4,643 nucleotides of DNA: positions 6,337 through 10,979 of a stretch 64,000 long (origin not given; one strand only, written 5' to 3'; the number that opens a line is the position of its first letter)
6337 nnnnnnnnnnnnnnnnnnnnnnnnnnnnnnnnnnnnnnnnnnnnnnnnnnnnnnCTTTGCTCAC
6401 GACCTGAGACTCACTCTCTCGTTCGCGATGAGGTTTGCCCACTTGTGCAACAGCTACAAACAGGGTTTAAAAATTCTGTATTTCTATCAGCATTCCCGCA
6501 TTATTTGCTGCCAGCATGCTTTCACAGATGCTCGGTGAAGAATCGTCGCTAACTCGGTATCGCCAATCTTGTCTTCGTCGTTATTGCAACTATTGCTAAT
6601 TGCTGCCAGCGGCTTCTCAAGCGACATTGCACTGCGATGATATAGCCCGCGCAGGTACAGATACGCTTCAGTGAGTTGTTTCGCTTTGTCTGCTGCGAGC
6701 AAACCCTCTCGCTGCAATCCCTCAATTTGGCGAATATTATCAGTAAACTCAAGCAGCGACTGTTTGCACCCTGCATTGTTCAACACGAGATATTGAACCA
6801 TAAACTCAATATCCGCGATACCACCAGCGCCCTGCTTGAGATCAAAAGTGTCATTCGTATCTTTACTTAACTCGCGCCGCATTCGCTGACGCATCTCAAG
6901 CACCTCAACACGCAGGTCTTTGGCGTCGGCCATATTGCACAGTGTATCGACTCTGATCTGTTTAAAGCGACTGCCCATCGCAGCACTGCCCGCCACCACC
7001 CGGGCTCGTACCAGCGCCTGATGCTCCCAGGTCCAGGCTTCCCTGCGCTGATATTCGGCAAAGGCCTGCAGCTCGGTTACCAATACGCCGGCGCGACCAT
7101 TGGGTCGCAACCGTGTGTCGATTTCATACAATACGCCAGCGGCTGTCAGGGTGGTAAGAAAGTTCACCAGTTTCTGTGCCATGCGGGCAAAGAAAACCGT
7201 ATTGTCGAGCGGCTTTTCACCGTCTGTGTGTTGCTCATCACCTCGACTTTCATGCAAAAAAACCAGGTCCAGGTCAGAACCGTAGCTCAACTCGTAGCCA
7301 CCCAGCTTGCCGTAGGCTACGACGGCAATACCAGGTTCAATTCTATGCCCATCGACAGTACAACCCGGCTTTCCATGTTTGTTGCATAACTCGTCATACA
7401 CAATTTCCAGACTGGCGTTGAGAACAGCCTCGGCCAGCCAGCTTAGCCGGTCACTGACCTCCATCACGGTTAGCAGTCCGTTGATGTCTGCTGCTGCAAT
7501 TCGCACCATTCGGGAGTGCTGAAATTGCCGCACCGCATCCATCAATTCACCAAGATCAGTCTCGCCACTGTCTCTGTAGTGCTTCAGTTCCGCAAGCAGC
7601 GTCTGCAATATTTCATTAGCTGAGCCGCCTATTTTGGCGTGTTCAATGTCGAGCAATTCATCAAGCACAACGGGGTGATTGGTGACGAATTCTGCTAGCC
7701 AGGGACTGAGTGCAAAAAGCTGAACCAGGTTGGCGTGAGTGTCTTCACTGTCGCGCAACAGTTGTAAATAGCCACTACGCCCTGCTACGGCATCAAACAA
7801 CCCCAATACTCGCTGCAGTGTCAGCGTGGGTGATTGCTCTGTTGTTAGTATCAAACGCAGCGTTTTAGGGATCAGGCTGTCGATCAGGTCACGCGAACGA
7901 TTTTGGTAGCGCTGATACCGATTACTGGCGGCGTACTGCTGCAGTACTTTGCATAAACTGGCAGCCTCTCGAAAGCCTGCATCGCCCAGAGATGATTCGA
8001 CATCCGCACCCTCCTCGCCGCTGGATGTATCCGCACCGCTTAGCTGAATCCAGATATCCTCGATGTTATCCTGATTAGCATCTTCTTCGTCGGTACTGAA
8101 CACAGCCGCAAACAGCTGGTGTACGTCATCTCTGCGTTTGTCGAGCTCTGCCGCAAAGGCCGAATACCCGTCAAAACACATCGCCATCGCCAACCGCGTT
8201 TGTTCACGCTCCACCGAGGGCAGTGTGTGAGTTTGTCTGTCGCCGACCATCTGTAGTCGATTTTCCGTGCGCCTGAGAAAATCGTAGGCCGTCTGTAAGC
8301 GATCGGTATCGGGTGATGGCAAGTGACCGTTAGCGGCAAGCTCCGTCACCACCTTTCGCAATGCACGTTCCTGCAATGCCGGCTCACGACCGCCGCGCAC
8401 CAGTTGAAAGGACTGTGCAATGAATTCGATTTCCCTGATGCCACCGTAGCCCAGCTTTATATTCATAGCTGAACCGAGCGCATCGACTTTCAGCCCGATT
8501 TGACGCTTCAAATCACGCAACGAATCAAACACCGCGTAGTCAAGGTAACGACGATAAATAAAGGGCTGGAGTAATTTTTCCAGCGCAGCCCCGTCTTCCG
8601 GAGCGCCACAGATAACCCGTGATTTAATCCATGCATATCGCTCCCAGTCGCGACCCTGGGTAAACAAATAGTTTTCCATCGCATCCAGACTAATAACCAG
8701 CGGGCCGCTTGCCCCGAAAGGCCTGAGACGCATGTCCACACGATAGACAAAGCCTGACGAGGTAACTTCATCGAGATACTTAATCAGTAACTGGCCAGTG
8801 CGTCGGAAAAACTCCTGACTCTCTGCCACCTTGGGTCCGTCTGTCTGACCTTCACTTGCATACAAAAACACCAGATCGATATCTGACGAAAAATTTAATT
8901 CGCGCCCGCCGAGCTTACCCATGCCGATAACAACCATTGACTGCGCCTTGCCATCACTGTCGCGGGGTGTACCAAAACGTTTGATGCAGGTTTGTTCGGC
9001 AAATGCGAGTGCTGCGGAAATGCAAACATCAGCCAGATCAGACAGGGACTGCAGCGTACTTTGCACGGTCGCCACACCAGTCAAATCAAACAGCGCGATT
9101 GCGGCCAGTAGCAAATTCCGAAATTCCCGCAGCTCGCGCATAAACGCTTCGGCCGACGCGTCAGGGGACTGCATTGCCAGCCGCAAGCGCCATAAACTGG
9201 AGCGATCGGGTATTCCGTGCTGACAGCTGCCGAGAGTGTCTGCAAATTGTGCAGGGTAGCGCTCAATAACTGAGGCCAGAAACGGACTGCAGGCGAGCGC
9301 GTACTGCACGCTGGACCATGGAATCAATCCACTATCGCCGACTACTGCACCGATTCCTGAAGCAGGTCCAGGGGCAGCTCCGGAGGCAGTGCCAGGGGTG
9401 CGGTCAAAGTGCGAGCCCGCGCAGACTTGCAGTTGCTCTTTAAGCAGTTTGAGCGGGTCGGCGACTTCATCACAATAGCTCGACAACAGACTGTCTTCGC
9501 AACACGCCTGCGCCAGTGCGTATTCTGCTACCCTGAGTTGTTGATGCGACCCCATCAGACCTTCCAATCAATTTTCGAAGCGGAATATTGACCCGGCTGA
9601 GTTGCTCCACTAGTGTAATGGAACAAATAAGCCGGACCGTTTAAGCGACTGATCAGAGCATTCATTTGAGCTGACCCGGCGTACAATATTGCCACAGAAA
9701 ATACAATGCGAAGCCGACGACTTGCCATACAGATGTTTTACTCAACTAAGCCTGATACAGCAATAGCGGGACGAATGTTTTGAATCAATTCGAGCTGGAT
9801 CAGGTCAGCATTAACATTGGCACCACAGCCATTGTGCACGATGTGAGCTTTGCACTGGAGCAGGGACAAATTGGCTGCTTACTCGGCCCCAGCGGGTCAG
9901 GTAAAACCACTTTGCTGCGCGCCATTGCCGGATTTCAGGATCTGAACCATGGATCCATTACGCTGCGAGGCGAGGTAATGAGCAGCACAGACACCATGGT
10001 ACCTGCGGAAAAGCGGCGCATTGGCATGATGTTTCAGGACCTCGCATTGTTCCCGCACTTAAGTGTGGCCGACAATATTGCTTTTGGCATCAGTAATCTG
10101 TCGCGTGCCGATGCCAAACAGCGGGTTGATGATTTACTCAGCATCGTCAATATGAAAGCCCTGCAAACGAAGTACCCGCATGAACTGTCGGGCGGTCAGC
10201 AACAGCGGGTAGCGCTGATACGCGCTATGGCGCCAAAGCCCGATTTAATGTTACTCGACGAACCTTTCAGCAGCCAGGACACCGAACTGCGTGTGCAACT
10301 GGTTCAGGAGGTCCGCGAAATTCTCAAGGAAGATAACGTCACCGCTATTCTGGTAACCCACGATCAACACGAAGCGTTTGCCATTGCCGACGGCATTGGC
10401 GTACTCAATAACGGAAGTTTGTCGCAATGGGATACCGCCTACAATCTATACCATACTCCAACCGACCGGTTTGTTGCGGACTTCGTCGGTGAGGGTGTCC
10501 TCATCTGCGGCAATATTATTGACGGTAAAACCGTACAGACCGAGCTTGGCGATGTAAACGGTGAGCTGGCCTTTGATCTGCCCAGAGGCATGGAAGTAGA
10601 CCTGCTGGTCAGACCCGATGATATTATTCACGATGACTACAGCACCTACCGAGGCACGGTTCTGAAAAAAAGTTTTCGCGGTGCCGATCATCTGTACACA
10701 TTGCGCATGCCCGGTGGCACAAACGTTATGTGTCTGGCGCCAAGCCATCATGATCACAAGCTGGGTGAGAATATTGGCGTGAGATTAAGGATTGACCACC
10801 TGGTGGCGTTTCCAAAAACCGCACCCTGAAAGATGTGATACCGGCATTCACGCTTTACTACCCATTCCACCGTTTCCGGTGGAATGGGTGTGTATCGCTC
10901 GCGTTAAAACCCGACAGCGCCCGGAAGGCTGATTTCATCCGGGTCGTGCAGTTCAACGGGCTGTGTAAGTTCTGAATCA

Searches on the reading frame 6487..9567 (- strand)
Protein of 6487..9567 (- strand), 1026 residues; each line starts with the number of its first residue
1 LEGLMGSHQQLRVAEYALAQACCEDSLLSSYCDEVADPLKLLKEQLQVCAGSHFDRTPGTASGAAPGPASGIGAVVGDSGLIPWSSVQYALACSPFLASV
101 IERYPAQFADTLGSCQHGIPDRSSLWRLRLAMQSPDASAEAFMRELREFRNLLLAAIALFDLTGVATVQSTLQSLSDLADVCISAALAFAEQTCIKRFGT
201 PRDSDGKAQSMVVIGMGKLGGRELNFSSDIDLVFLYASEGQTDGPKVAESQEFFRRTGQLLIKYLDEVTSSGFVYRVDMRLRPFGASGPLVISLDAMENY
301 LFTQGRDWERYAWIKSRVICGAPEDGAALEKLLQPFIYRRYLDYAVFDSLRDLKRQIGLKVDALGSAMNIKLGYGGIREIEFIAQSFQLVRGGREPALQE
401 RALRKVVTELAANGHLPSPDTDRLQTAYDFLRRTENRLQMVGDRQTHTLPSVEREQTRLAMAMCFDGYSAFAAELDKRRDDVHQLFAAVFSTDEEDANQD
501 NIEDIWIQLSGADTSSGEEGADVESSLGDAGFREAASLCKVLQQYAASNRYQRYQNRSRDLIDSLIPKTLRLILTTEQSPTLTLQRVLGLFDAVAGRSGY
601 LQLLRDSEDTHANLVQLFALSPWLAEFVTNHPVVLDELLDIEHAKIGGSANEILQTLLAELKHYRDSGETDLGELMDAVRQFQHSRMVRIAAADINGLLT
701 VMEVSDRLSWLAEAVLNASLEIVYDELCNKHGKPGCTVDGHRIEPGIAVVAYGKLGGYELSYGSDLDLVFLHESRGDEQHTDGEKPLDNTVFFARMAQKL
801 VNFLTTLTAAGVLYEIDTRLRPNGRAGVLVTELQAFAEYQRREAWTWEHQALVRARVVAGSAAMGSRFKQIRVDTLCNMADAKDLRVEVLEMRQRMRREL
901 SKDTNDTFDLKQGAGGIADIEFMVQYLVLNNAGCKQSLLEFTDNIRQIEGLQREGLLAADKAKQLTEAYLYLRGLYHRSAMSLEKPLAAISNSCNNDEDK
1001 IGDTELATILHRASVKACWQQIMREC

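Call 64: search_protein_families(library=pfam, proteins=[window:6487-9567:-], max_evalue=0.000001)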
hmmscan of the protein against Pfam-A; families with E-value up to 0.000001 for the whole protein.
window:6487-9567:- (1026 aa): 2 families
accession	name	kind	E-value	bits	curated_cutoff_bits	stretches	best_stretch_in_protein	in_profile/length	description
PF03710.21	GlnE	-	6.3e-155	514.3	24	2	613-870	3-251/252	Glutamate-ammonia ligase adenylyltransferase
PF08335.16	GlnD_UR_UTase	-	2.1e-40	138.4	21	2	367-490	25-141/141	GlnD PII-uridylyltransferase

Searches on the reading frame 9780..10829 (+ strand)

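Call 64: search_protein_families(library=pfam, proteins=[window:9780-10829:+], max_evalue=0.000001)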
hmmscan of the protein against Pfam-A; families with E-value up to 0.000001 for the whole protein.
window:9780-10829:+ (349 aa): 3 families
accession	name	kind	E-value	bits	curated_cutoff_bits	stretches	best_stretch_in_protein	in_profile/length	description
PF00005.33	ABC_tran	-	2.6e-35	122.4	25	1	20-163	2-136/137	ABC transporter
PF08402.16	TOBE_2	-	7.6e-11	42.4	21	1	275-344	1-76/76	TOBE domain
PF13304.12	AAA_21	-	1.8e-09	38.5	27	0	33-69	3-32/304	AAA domain, putative AbiEii toxin, Type IV TA system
